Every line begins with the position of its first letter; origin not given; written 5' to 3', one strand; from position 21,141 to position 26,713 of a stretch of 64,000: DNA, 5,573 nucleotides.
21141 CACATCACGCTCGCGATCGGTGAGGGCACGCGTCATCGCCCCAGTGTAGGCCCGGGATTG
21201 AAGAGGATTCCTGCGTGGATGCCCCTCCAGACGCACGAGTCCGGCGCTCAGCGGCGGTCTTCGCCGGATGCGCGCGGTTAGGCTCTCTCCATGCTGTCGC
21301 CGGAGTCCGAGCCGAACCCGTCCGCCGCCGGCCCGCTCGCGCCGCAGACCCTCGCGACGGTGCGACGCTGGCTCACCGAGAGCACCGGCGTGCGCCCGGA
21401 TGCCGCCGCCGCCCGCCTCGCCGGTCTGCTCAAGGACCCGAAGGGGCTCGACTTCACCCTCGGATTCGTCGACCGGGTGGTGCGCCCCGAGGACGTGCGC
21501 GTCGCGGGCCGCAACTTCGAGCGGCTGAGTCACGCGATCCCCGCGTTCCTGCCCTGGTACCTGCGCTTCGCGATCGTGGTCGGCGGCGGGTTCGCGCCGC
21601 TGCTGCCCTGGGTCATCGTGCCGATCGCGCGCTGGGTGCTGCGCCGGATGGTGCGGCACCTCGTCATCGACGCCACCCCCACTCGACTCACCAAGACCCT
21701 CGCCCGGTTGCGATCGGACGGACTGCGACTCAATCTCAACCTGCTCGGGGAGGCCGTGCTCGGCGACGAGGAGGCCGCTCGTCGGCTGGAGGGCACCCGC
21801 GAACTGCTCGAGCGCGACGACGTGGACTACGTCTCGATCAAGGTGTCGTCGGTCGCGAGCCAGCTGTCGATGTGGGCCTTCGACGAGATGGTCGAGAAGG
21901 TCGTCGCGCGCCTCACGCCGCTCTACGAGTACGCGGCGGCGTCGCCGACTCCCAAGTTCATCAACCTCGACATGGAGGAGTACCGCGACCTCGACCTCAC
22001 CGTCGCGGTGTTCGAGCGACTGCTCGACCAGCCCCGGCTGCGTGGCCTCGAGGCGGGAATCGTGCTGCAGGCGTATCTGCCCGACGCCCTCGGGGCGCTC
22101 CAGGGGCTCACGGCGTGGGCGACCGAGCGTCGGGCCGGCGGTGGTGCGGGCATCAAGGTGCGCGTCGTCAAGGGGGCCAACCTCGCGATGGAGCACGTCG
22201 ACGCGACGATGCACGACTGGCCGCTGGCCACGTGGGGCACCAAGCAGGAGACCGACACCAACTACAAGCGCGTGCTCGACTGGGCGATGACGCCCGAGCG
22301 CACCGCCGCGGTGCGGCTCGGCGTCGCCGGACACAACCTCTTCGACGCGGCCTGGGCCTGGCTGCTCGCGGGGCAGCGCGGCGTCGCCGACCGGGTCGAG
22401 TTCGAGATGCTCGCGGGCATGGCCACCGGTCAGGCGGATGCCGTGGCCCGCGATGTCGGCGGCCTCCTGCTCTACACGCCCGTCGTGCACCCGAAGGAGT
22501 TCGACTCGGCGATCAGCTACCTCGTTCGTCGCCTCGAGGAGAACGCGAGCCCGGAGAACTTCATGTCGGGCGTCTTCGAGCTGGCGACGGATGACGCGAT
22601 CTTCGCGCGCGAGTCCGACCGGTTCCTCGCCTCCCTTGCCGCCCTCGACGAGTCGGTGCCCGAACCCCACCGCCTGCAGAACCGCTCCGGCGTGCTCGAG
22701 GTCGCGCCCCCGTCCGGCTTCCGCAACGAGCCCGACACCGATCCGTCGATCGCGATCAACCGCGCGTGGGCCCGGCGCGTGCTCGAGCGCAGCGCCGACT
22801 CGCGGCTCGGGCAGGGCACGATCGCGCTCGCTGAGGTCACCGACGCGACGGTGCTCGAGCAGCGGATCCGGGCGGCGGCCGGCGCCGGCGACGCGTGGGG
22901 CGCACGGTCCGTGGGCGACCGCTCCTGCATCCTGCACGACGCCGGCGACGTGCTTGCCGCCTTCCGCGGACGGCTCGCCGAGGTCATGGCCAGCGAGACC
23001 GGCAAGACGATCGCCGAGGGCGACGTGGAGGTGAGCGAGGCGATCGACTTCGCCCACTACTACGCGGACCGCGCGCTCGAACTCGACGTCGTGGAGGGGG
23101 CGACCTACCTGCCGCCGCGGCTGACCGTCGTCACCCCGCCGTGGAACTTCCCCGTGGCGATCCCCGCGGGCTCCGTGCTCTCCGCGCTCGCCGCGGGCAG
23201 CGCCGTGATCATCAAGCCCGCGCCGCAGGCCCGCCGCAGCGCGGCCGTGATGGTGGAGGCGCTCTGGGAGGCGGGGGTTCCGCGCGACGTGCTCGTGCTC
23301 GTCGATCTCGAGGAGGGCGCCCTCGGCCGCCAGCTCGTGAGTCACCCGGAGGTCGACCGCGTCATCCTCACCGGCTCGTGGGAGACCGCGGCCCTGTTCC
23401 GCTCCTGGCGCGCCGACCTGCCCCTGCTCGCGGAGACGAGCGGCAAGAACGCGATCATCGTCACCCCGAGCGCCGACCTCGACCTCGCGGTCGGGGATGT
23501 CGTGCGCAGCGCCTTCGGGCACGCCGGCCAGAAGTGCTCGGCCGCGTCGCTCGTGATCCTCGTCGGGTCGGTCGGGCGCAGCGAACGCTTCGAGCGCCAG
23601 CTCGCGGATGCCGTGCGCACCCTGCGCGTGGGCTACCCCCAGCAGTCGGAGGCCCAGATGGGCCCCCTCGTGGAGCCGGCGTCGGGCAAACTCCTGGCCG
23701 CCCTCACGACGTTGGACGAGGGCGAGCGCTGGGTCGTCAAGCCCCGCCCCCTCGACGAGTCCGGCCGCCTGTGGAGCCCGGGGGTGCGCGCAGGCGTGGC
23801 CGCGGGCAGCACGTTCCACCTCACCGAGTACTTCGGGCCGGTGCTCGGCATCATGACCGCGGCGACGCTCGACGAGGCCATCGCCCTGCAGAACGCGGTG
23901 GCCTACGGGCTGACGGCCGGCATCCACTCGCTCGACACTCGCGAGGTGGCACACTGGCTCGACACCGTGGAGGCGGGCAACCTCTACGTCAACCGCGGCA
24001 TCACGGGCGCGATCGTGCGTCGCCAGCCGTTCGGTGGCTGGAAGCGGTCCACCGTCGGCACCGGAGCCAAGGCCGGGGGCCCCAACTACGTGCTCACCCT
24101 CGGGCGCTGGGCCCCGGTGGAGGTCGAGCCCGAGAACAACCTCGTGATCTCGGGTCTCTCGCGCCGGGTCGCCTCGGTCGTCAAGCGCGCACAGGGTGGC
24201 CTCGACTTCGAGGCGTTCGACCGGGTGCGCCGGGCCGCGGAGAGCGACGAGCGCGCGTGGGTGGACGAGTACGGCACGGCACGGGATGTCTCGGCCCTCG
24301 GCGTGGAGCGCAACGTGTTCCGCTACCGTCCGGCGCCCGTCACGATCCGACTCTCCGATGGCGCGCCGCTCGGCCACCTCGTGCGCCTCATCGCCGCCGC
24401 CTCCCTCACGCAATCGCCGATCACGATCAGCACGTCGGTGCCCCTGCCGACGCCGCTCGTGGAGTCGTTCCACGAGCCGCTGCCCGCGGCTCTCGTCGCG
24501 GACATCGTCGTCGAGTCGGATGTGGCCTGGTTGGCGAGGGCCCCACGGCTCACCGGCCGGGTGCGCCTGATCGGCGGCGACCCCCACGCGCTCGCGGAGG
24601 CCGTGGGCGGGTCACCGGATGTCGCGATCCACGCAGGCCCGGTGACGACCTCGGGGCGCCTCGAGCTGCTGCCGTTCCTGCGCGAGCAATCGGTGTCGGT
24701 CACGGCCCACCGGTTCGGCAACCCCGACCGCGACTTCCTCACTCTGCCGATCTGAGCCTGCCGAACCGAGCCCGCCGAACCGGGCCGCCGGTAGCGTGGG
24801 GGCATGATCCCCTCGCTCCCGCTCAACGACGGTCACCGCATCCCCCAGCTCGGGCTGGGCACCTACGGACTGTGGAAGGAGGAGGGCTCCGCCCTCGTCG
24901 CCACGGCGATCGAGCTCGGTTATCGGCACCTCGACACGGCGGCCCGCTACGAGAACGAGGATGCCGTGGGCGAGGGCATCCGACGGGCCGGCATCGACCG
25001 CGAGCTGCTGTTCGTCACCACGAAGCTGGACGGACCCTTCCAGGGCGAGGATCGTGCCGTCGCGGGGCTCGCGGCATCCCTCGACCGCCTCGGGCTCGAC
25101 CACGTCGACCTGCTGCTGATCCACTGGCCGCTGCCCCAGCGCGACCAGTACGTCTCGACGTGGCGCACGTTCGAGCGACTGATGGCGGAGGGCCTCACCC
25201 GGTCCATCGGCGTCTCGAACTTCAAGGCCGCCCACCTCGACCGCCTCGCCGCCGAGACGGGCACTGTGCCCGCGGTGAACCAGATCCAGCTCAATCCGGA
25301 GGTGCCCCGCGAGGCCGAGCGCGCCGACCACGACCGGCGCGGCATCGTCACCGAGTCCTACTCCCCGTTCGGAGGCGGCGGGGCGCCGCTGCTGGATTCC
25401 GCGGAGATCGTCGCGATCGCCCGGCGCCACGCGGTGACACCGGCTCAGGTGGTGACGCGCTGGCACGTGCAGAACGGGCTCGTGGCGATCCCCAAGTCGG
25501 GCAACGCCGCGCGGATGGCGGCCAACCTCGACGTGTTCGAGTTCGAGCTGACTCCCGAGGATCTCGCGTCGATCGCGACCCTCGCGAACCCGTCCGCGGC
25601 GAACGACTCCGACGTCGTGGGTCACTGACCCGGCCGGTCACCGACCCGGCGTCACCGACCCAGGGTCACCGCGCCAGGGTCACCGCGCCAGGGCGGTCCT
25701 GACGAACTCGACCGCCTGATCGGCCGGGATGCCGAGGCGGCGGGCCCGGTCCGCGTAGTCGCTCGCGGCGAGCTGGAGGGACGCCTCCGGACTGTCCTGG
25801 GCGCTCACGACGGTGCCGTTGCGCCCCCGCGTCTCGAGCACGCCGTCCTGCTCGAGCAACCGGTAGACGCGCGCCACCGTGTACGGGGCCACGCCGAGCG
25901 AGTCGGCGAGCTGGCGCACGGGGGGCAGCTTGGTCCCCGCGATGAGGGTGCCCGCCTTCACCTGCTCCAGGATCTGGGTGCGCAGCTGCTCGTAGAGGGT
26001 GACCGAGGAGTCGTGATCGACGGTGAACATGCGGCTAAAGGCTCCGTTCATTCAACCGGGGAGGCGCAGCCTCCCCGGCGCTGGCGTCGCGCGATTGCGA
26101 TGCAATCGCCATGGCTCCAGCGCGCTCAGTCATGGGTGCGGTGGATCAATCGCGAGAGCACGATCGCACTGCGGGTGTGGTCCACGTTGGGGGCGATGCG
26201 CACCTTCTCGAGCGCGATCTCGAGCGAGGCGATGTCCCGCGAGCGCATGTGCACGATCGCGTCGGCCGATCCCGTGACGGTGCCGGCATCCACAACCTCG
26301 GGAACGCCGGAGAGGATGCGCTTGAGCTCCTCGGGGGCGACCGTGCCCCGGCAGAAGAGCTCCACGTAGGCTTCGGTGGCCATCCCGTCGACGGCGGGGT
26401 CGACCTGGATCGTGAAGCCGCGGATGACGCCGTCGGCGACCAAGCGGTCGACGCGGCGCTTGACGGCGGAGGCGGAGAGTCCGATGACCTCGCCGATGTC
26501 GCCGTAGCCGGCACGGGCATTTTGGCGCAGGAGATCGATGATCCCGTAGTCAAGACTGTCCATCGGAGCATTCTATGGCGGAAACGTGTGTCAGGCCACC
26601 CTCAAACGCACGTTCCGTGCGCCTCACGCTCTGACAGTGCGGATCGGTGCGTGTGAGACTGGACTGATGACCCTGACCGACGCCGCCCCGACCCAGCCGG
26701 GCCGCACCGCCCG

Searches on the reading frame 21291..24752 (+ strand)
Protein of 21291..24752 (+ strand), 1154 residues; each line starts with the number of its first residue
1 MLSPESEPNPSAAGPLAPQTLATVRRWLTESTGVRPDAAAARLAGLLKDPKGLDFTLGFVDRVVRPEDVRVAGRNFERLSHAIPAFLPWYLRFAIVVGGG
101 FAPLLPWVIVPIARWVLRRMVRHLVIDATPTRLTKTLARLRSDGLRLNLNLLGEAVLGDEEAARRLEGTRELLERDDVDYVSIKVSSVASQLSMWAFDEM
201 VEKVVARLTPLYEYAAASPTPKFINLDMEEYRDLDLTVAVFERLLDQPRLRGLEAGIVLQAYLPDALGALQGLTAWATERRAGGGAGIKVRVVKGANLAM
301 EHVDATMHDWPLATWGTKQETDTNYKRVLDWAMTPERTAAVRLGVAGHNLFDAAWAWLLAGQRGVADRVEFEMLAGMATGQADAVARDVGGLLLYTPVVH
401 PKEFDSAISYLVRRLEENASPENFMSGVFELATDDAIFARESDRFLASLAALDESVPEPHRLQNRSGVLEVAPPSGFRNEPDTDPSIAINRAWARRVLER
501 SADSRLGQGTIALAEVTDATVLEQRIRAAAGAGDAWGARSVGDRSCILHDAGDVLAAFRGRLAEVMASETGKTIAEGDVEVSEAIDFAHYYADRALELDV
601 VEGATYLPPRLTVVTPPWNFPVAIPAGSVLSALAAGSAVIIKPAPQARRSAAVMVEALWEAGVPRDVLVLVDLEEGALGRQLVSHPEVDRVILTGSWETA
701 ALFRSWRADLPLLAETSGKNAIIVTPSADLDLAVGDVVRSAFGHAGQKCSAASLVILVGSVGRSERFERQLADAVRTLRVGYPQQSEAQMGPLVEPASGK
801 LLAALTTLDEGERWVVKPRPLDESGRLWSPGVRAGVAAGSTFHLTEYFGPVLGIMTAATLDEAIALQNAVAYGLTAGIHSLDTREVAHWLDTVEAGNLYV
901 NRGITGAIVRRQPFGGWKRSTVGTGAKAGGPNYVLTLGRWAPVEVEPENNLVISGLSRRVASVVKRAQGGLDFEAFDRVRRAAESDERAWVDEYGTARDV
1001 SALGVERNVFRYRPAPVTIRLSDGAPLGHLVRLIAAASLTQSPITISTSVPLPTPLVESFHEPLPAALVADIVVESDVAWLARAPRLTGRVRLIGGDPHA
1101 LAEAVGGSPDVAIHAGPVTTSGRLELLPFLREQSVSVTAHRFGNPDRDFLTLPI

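Call 19: search_protein_families(library=pfam, proteins=[window:21291-24752:+], max_evalue=0.001)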
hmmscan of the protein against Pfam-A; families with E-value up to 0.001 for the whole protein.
window:21291-24752:+ (1154 aa): 2 families
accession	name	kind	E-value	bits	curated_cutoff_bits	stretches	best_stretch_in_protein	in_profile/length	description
PF00171.27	Aldedh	-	9.8e-92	308.3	23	1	511-928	20-446/461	Aldehyde dehydrogenase family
PF01619.24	Pro_dh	-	1.7e-62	212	27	1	134-426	2-277/278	Proline dehydrogenase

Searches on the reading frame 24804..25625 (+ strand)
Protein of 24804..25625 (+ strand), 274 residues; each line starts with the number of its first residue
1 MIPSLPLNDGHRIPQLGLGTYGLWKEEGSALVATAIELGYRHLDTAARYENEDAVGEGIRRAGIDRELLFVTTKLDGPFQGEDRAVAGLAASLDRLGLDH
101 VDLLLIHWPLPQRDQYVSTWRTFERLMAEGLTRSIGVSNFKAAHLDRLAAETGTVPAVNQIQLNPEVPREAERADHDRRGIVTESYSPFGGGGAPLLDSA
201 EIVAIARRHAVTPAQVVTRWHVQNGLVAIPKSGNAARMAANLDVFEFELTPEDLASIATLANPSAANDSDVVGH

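Call 19: search_protein_families(library=pfam, proteins=[window:24804-25625:+], max_evalue=0.001)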
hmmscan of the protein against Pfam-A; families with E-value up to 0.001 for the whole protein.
window:24804-25625:+ (274 aa): 1 family
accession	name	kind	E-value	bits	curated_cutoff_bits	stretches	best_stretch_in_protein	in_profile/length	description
PF00248.27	Aldo_ket_red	-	7.8e-42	143.8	24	1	17-260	3-289/291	Aldo/keto reductase family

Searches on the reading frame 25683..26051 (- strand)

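Call 19: search_protein_families(library=pfam, proteins=[window:25683-26051:-], max_evalue=0.001)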
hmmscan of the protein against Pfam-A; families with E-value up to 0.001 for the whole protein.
window:25683-26051:- (123 aa): 2 families
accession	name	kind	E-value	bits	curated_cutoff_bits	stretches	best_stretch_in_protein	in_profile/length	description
PF00392.27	GntR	-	3.9e-15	55.7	27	1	19-82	1-64/64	Bacterial regulatory proteins, gntR family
PF13545.12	HTH_Crp_2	-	2.2e-05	24.8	27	1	46-78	26-58/70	Crp-like helix-turn-helix domain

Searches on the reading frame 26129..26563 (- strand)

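Call 19: search_protein_families(library=pfam, proteins=[window:26129-26563:-], max_evalue=0.001)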
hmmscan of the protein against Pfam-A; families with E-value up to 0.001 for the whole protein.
window:26129-26563:- (145 aa): 3 families
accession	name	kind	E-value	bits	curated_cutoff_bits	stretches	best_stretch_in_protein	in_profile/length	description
PF13404.12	HTH_AsnC-type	-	1e-13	51.3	27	1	1-41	1-41/42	AsnC-type helix-turn-helix domain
PF13412.12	HTH_24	-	1.2e-12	47.7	21.9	1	1-48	1-48/48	Winged helix-turn-helix DNA-binding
PF01037.27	AsnC_trans_reg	-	3.1e-11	43.4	25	1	76-137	10-72/73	Lrp/AsnC ligand binding domain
